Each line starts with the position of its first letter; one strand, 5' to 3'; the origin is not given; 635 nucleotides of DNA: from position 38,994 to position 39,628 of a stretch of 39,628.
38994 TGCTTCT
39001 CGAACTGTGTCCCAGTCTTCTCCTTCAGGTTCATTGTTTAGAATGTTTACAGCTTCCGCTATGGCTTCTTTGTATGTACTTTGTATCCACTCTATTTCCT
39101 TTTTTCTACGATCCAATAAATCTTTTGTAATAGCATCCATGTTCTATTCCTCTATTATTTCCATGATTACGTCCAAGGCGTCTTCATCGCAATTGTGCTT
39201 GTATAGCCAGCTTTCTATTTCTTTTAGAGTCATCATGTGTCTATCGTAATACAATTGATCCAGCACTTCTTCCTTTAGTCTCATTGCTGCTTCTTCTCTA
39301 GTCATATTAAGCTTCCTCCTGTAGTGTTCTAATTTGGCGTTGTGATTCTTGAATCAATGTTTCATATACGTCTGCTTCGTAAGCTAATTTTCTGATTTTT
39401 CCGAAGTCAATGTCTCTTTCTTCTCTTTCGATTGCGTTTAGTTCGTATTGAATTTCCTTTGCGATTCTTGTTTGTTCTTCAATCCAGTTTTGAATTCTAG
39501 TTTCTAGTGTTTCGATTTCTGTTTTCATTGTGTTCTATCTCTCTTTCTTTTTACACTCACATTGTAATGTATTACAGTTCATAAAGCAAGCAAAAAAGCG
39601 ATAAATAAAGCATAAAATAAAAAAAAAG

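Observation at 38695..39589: Self-contained promoter/operator, three small helical ORFs and an RHH regulator between the lysis terminator and attP: candidate anti-defence (acr/aca-like) operon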

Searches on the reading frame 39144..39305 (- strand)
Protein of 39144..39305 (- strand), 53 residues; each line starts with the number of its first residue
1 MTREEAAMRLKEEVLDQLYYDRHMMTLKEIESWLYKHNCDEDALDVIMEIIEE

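Call 6: search_protein_families(library=pfam, proteins=[window:39144-39305:-], max_evalue=1)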
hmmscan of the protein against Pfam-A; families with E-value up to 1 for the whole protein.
window:39144-39305:- (53 aa): 3 families
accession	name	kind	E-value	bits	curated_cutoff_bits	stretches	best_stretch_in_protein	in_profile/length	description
PF17781.7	RPN1_RPN2_N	-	0.032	14.2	22.4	1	21-50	129-158/301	RPN1 N-terminal domain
PF21826.1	DUF6887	-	0.035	14.8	24.2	1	25-52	7-34/62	Family of unknown function (DUF6887)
PF03979.19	Sigma70_r1_1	-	0.06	13.7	22.5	1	22-53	17-48/81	Sigma-70 factor, region 1.1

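Call 7: search_protein_families(library=phrogs, proteins=[window:39144-39305:-], max_evalue=1)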
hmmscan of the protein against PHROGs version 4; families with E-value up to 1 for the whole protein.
window:39144-39305:- (53 aa): 0 families

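Call 8: search_protein_families(library=ncbifam, proteins=[window:39144-39305:-], max_evalue=1)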
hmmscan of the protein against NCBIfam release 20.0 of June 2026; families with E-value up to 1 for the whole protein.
window:39144-39305:- (53 aa): 0 families

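Call 38: search_solved_structures(query=window:39144-39305:-, max_evalue=10)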
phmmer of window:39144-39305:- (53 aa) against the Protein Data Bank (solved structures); distinct sequences matched with E-value up to 10: 3.
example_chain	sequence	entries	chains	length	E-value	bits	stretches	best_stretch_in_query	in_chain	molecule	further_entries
9u78_A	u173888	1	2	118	0.1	16.4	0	12-43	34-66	Single Chain Protein of De Novo Designed Helix Bundles-4EH2 with KDPV Loop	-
3egl_A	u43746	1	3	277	0.47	14.3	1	8-41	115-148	DegV family protein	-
8flx_A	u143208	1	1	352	1.5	12.8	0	32-51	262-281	LK031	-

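Call 45: find_homologous_proteins(query=window:39144-39305:-, max_evalue=0.01)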
Query window:39144-39305:- (53 aa): 15 proteins with E <= 0.01 among 15 candidates.
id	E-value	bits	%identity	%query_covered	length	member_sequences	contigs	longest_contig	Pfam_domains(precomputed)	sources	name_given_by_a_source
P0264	3.0e-26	106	100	100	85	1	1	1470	-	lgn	-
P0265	4.2e-26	106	98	100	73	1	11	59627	-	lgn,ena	-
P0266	4.4e-26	106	100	96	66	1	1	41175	-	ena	-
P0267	4.7e-26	106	100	100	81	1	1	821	-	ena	-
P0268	1.2e-25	105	96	100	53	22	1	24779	-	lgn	-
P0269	4.8e-25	103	98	100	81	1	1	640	-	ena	-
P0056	5.9e-25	102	92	100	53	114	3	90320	-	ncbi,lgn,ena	-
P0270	2.8e-22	94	83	100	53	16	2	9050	-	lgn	-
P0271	1.5e-21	92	79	98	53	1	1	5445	-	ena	-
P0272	3.4e-20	88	75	96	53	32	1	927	-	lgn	-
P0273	2.2e-19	85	100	75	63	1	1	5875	-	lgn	-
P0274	2.6e-18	82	70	100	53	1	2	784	-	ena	-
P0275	2.8e-15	72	74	81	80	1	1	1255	-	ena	-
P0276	1.7e-12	64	97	64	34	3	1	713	-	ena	-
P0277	1.0e-8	52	97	55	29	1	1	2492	-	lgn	-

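Call 49: search_protein_families(library=padloc, proteins=[window:39144-39305:-], max_evalue=0.1)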
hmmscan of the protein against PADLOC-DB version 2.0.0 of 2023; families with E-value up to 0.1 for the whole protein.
window:39144-39305:- (53 aa): 0 families

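Call 57: search_protein_representatives(alignment_id=A3)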
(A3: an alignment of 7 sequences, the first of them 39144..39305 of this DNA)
Query: 7 sequences, 53 profile positions. Proteins with E-value up to 0.001 (for the whole library): 8; up to 1e-10: 6; up to 1e-30: 2. The best 8 are listed.
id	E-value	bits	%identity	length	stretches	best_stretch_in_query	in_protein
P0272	2.9e-32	126.4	-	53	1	1-52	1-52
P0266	4.0e-32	125.9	-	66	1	1-52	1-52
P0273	2.1e-24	101.2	-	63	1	1-42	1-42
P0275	4.7e-24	100.1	-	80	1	1-45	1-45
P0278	2.1e-20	88.4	-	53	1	1-52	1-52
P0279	1.2e-12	63.6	-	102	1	10-52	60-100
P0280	1.3e-06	44.3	-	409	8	6-26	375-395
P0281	5.3e-04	35.9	-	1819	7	25-47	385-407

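Call 81: predict_structure(alignment_id=A3)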
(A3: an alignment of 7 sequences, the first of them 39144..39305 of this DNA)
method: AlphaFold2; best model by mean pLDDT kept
length: 53 residues; sequences in the alignment: 7
mean_pLDDT: 70.6   pTM: 0.38
mean pLDDT of the five models: 70.6, 66.8, 66.6, 65.9, 62.7
residues with pLDDT >= 90: 0; 70-90: 34; 50-70: 19; < 50: 0
segments of 3 or more residues with pLDDT < 50: none
pLDDT, mean of each block of 10 residues (from residue 1): 69 67 66 77 76 62
secondary structure, 60 per line:
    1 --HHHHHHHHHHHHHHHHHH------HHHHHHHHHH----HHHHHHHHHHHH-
elements in order: H3-20 H27-36 H41-52

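Call 84: fold_search(model_id=the predicted structure, library=pdb)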
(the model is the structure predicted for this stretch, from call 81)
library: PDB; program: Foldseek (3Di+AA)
matches with E <= 10: 2; with E <= 0.001: 0
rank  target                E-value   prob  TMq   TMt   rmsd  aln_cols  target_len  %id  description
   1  6w2q                  7.8e+00  0.09  0.45  0.13   6.7        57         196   16  Junction 34, DHR53-DHR4 (released 2020-04-15)
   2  9k4q_C                8.9e+00  0.04  0.32  0.23   7.5        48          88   19  Crystal structure of designed zinc-induced homodimer C2-Zn1-HEHE-2 (released 2025-10-22)

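Call 88: fold_search(model_id=the predicted structure, library=viral)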
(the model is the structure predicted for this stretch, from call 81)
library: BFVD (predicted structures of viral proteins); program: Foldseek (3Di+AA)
matches with E <= 10: 23; with E <= 0.001: 0
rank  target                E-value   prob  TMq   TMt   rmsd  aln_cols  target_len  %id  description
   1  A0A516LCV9            2.3e+00  0.25  0.53  0.52   3.4        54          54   15  (no name in the UniProt tables at hand)
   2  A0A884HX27            2.4e+00  0.08  0.32  0.20  13.4        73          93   25  (no name in the UniProt tables at hand)
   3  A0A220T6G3            3.6e+00  0.16  0.49  0.06   3.9        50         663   16  Virion core protein 4b [Eptesipox virus]
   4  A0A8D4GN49            4.1e+00  0.14  0.47  0.30   6.0        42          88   26  (no name in the UniProt tables at hand)
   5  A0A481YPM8            4.7e+00  0.21  0.62  0.21   3.1        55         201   18  Uncharacterized protein [Pithovirus LCDPAC02]
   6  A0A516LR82            5.0e+00  0.23  0.62  0.60   2.4        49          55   14  (no name in the UniProt tables at hand)
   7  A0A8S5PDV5            5.3e+00  0.11  0.42  0.51   3.6        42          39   17  XkdX family protein [Siphoviridae sp. ctorp6]
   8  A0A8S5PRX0            5.7e+00  0.12  0.43  0.46   3.2        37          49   16  XkdX family protein [Siphoviridae sp. ct96x5]
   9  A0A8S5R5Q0            6.0e+00  0.14  0.49  0.07   3.4        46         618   20  Uncharacterized protein [Myoviridae sp. ctxbQ4]
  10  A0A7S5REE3            6.0e+00  0.08  0.42  0.25  10.9        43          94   19  Uncharacterized protein [Rhizobium phage RHph_N38]
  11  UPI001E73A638         6.0e+00  0.08  0.41  0.22   5.6        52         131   12  (no name look-up for this kind of identifier)
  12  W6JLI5                6.4e+00  0.35  0.73  0.62   1.4        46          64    9  Uncharacterized protein [Alphaentomopoxvirus acuprea]
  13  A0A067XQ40            6.9e+00  0.18  0.62  0.53   3.3        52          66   12  (no name in the UniProt tables at hand)
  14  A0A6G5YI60            7.3e+00  0.10  0.46  0.52   3.1        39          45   13  (no name in the UniProt tables at hand)
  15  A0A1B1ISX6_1          7.3e+00  0.08  0.45  0.04   8.0        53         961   19  (no name in the UniProt tables at hand)
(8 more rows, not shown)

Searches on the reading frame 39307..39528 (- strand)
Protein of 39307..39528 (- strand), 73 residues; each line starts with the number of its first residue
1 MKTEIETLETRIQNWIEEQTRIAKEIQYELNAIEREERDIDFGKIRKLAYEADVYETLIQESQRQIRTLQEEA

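Call 6: search_protein_families(library=pfam, proteins=[window:39307-39528:-], max_evalue=1)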
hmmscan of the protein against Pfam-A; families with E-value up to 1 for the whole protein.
window:39307-39528:- (73 aa): 1 family
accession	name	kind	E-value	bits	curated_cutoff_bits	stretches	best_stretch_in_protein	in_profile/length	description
PF12269.13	CpG_bind_C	-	0.27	11.4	26.3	1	6-68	7-68/236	CpG binding protein C-terminal domain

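Call 7: search_protein_families(library=phrogs, proteins=[window:39307-39528:-], max_evalue=1)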
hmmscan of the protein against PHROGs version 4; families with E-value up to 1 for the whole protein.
window:39307-39528:- (73 aa): 4 families
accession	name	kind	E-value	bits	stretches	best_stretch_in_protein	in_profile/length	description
phrog_17439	-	unknown function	0.093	13.2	1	13-70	167-224/240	-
phrog_9630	-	unknown function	0.14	13.5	1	3-54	12-64/82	-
phrog_25510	-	unknown function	0.23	12.3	1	5-55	37-85/136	-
phrog_9806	-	unknown function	0.25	12.4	1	4-72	85-150/177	-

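Call 8: search_protein_families(library=ncbifam, proteins=[window:39307-39528:-], max_evalue=1)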
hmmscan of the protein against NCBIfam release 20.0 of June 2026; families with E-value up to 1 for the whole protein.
window:39307-39528:- (73 aa): 2 families
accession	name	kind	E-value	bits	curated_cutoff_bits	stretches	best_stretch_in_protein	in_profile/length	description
NF003079.0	PRK04005.1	equivalog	0.054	13.1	85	1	14-54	22-62/121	50S ribosomal protein L18e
TIGR02832.1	spo_yunB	equivalog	0.085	12.4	111.9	1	8-48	80-120/204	sporulation protein YunB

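Call 31: find_homologous_proteins(query=window:39307-39528:-, max_evalue=0.001)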
Query window:39307-39528:- (73 aa): 341 proteins with E <= 0.001 among 341 candidates; the best 120 are listed.
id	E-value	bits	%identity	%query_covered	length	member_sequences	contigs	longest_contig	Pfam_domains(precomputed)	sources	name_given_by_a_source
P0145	3.3e-34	133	99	100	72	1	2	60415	-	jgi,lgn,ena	jgi:hypothetical protein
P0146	5.7e-34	132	97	100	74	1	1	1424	-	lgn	-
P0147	7.1e-34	132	100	95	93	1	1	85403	-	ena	-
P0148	8.4e-34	132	99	100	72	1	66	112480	-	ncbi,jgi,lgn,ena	jgi:hypothetical protein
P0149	1.1e-33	131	97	100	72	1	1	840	-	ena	-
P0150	1.3e-33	131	97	100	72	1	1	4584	-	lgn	-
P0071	1.4e-33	131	99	95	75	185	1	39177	-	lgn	-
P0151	2.4e-33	130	97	100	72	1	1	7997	-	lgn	-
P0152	3.0e-33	130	97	100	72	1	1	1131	-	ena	-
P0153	3.1e-33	130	97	100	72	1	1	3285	-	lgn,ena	-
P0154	3.4e-33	130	97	100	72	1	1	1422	-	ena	-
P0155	3.5e-33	130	97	100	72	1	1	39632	-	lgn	-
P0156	3.5e-33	130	97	100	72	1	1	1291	-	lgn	-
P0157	3.7e-33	130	99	99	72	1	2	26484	-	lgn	-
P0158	3.9e-33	130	97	100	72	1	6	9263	-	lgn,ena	-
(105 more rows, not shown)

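Call 39: search_solved_structures(query=window:39307-39528:-, max_evalue=10)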
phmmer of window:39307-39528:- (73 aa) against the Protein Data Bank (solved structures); distinct sequences matched with E-value up to 10: 1.
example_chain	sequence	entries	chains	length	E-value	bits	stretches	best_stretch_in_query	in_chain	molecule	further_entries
6pfp_A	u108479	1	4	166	2.9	12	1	15-49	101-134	Myosin-7 fused to GP7 and EB1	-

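Call 49: search_protein_families(library=padloc, proteins=[window:39307-39528:-], max_evalue=0.1)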
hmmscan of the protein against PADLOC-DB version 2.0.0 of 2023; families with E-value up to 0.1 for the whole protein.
window:39307-39528:- (73 aa): 1 family
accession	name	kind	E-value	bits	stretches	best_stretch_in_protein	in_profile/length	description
PDLC00676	Effector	-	0.0094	13.4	1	27-72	112-157/354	2TM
